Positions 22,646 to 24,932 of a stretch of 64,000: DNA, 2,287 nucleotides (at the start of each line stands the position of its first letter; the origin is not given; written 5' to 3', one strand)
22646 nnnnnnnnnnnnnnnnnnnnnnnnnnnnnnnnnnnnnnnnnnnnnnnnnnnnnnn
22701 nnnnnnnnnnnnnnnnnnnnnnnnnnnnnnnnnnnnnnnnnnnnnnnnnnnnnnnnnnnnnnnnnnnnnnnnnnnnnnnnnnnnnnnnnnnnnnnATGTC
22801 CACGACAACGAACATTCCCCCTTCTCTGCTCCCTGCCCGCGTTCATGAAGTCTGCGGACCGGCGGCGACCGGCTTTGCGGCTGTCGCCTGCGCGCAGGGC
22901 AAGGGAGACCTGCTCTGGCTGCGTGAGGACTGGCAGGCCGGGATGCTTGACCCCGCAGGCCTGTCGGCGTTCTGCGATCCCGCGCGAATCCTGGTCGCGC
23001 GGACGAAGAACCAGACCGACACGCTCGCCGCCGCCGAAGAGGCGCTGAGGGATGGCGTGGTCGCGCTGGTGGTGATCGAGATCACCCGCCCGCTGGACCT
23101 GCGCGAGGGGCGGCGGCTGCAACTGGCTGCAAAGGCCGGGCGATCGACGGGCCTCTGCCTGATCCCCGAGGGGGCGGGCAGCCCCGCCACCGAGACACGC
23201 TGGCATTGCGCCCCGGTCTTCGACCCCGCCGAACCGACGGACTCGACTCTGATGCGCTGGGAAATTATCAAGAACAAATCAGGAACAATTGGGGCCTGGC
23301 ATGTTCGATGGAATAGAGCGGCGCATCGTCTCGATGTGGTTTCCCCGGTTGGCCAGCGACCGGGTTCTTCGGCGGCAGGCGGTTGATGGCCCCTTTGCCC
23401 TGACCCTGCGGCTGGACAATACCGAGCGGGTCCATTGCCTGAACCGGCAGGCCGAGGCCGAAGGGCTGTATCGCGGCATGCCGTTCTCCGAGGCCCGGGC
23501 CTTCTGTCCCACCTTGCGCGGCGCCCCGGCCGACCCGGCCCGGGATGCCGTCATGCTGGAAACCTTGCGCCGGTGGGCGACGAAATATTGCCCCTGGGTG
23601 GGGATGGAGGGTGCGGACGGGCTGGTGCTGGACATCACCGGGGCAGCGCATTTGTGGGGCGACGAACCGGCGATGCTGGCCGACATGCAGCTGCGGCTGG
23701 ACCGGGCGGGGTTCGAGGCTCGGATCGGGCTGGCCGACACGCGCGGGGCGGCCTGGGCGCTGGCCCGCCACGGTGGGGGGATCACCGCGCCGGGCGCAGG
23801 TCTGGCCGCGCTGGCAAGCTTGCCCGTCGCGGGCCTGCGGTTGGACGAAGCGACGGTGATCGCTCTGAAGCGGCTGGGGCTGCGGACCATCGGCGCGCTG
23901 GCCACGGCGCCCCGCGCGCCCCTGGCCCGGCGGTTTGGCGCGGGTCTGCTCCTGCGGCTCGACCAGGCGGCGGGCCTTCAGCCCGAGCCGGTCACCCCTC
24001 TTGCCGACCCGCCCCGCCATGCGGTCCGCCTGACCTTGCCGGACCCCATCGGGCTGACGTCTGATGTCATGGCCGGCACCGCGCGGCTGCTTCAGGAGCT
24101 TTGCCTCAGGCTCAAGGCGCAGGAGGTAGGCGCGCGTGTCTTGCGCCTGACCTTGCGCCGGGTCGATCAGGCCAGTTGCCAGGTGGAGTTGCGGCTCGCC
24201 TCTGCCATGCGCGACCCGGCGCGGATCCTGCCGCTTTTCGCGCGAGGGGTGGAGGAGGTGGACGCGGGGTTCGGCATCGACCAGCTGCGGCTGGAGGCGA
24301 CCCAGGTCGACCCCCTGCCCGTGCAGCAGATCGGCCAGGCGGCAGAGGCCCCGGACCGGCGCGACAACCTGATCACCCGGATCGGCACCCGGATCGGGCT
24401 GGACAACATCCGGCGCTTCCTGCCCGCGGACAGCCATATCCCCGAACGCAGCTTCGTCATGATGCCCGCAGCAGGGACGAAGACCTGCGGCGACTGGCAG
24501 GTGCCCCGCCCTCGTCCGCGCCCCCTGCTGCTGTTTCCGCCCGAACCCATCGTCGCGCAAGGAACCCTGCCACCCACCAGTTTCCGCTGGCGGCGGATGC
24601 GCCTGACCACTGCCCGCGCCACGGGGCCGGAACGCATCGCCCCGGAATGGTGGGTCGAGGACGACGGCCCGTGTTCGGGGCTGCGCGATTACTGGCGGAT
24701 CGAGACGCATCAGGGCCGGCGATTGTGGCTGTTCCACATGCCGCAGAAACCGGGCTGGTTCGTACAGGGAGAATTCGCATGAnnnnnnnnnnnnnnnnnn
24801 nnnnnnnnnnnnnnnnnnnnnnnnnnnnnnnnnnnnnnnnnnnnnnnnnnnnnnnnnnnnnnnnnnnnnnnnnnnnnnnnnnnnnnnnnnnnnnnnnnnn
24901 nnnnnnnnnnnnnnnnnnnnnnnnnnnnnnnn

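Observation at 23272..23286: Perfect LexA operator written into the imuA coding sequence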

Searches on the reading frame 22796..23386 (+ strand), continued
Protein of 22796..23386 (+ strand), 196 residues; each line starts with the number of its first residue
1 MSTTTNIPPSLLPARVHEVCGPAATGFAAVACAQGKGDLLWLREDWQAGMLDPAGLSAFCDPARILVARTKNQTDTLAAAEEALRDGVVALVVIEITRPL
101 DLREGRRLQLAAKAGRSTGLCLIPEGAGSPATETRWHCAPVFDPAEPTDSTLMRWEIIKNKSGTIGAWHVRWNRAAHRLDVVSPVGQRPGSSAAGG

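Call 58: get_annotated_region(hit=H40, flank=1500)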
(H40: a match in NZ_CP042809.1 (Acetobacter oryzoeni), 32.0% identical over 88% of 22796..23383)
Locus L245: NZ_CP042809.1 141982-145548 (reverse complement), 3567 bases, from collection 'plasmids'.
description: Acetobacter oryzoeni strain B6 plasmid unnamed1, complete sequence
organism: Acetobacter oryzoeni (NCBI taxid 2500548)
taxonomy: Bacteria; Pseudomonadota; Alphaproteobacteria; Rhodospirillales; Acetobacteraceae; Acetobacter; Acetobacter oryzoeni
host: -; source: vinegar,vinegar; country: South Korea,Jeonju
typing (MOB-suite, as given by PLSDB): conjugative; relaxase MOBF,MOBP; mating-pair formation MPF_I
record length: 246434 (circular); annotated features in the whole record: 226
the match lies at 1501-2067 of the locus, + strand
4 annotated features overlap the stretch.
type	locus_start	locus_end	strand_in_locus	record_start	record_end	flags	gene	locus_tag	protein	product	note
CDS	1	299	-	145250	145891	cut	-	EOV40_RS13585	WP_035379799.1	SOS response-associated peptidase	GO:0018142 - obsolete protein-DNA covalent cross-linking [Evidence IEA]; GO:0009432 - SOS response [Evidence IEA]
CDS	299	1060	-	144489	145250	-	-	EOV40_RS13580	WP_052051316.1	YoaK family protein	-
CDS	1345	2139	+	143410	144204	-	-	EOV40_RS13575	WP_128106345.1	ImuA family protein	-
CDS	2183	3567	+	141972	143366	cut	-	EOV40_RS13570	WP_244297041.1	DNA polymerase Y family protein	-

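Call 59: get_annotated_region(hit=H1, flank=1500)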
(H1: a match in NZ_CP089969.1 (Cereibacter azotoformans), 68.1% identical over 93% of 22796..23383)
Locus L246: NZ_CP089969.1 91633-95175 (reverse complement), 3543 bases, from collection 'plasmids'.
description: Cereibacter azotoformans strain ORIO plasmid pORIO3, complete sequence
organism: Cereibacter azotoformans (NCBI taxid 43057)
taxonomy: Bacteria; Pseudomonadota; Alphaproteobacteria; Rhodobacterales; Paracoccaceae; Cereibacter; Cereibacter azotoformans
host: -; source: Owen's River; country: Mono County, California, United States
typing (MOB-suite, as given by PLSDB): conjugative; relaxase MOBF; mating-pair formation MPF_F
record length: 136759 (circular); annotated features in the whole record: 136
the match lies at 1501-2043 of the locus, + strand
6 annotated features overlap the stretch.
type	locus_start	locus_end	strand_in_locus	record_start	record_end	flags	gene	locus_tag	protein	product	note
CDS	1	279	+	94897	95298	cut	-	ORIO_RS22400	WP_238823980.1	hypothetical protein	-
CDS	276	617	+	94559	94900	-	-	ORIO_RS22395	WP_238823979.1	hypothetical protein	-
CDS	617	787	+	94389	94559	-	-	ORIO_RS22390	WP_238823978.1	hypothetical protein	-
CDS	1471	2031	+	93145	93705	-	-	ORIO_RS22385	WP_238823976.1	hypothetical protein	-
CDS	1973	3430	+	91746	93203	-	-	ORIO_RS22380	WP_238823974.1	DNA polymerase Y family protein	-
CDS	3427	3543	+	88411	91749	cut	-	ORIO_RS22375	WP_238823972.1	error-prone DNA polymerase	GO:0006260 - DNA replication [Evidence IEA]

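Call 74: search_protein_families(library=pfam, proteins=[window:22796-23386:+])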
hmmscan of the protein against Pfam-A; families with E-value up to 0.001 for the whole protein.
window:22796-23386:+ (196 aa): 0 families

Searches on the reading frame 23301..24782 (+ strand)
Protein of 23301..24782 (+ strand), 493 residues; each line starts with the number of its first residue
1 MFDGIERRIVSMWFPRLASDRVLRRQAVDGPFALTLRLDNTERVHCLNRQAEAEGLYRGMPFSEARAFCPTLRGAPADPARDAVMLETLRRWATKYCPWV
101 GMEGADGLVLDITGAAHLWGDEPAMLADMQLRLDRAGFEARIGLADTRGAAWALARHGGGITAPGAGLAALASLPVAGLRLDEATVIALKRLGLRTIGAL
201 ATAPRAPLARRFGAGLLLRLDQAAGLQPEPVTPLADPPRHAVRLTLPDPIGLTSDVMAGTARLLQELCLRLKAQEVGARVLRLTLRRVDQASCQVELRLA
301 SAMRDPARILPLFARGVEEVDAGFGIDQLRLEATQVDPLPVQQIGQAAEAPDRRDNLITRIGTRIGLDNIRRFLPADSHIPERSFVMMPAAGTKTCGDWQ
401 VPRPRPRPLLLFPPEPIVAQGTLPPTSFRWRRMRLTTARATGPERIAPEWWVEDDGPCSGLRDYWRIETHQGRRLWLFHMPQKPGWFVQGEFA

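Call 8: search_protein_families(library=ncbifam, proteins=[window:23301-24782:+])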
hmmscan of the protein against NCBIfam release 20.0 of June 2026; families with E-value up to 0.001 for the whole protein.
window:23301-24782:+ (493 aa): 5 families
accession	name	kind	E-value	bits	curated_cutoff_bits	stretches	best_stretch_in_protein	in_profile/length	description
NF002848.0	PRK03103.1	subfamily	6.8e-12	44.6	381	1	50-291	50-302/410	DNA polymerase IV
NF002751.0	PRK02794.1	equivalog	4e-10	39.1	371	1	52-309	83-347/425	DNA polymerase IV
NF002882.0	PRK03348.1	equivalog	4.9e-07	28.9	389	1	162-321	168-329/461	DNA polymerase IV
NF003015.0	PRK03858.1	subfamily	4.4e-06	26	367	1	50-293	47-297/399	DNA polymerase IV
NF002492.0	PRK01810.1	equivalog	4.5e-05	22.3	399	1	49-292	55-305/412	DNA polymerase IV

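Call 74: search_protein_families(library=pfam, proteins=[window:23301-24782:+])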
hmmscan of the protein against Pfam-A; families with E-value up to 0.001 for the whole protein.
window:23301-24782:+ (493 aa): 2 families
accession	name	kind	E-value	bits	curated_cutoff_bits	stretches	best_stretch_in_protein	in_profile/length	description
PF00817.25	IMS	-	1e-10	42.2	23.2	1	40-154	31-146/148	impB/mucB/samB family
PF11799.13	IMS_C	-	2e-06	28.7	20.7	1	245-343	9-106/109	impB/mucB/samB family C-terminal domain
